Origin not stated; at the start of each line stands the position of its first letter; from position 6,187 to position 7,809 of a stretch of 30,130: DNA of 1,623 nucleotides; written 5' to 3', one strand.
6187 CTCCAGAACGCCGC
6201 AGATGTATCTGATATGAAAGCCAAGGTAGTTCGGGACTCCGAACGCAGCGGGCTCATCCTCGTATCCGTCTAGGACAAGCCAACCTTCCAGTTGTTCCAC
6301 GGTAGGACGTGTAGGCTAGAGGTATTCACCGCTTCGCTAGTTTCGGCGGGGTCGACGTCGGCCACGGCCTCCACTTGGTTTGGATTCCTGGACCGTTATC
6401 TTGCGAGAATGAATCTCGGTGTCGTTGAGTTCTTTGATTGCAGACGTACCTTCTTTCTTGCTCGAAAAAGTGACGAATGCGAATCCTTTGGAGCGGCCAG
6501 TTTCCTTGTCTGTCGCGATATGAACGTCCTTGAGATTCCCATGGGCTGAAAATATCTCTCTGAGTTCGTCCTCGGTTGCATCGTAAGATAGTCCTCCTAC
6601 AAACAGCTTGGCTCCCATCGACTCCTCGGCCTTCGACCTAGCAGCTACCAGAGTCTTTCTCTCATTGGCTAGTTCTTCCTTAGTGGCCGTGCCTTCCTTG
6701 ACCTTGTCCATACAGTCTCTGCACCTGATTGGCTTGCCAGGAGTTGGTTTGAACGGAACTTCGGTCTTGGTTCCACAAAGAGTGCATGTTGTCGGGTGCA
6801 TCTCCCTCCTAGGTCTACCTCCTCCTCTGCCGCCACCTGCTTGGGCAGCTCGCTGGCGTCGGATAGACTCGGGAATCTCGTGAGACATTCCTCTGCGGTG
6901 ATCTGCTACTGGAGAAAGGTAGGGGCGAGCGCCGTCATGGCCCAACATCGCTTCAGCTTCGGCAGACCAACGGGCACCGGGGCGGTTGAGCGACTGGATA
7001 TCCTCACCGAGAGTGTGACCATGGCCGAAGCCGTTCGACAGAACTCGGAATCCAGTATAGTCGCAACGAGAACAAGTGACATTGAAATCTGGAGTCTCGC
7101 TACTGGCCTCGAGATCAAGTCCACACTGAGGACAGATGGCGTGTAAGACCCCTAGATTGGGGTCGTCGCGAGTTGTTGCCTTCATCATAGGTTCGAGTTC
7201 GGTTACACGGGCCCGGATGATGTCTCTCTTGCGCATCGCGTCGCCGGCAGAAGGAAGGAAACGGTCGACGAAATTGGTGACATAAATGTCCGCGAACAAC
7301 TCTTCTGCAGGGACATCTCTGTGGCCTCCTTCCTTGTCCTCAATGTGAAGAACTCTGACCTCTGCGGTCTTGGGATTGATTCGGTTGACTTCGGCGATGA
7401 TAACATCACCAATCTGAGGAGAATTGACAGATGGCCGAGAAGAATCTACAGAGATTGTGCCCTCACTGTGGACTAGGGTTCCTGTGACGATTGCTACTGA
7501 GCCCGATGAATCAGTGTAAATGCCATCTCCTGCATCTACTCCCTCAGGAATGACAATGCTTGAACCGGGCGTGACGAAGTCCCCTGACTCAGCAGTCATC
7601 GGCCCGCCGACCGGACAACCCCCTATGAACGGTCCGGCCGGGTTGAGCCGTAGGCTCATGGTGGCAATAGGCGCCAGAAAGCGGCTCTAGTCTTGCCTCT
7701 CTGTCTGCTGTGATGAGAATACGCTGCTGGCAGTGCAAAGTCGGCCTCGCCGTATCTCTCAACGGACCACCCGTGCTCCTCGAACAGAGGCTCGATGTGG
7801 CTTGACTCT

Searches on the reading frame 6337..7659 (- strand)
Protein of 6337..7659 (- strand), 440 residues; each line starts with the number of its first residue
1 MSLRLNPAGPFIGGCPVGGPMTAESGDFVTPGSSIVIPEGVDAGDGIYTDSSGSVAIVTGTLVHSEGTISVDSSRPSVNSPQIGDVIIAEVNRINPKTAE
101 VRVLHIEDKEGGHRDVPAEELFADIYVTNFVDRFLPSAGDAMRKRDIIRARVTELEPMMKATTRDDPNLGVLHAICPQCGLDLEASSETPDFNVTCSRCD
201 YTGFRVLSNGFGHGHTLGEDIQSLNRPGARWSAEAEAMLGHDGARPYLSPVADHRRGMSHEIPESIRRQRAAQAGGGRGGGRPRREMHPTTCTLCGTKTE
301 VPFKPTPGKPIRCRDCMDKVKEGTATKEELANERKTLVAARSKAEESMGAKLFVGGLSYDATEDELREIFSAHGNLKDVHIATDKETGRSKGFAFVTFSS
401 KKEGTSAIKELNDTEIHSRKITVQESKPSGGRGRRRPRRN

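Call 8: search_protein_families(library=pfam, proteins=[window:6337-7659:-])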
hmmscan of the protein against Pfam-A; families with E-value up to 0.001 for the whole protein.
window:6337-7659:- (440 aa): 5 families
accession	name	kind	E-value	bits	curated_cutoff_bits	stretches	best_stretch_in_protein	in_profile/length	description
PF00076.28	RRM_1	-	1.2e-21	76.8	20.7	1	352-422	1-70/70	RNA recognition motif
PF23477.1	zf_Tbcl_2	-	2.9e-13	49.7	27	1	285-320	1-36/37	Probable treble clef zinc finger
PF24042.1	DUF7351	-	1.7e-05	25.1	31.2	0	175-205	3-33/177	Domain of unknown function (DUF7351)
PF16367.11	RRM_7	-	7.3e-05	23.1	27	1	350-412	2-70/94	RNA recognition motif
PF13893.12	RRM_5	-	0.00092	19.4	27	0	346-427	23-100/125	RNA recognition motif. (a.k.a. RRM, RBD, or RNP domain)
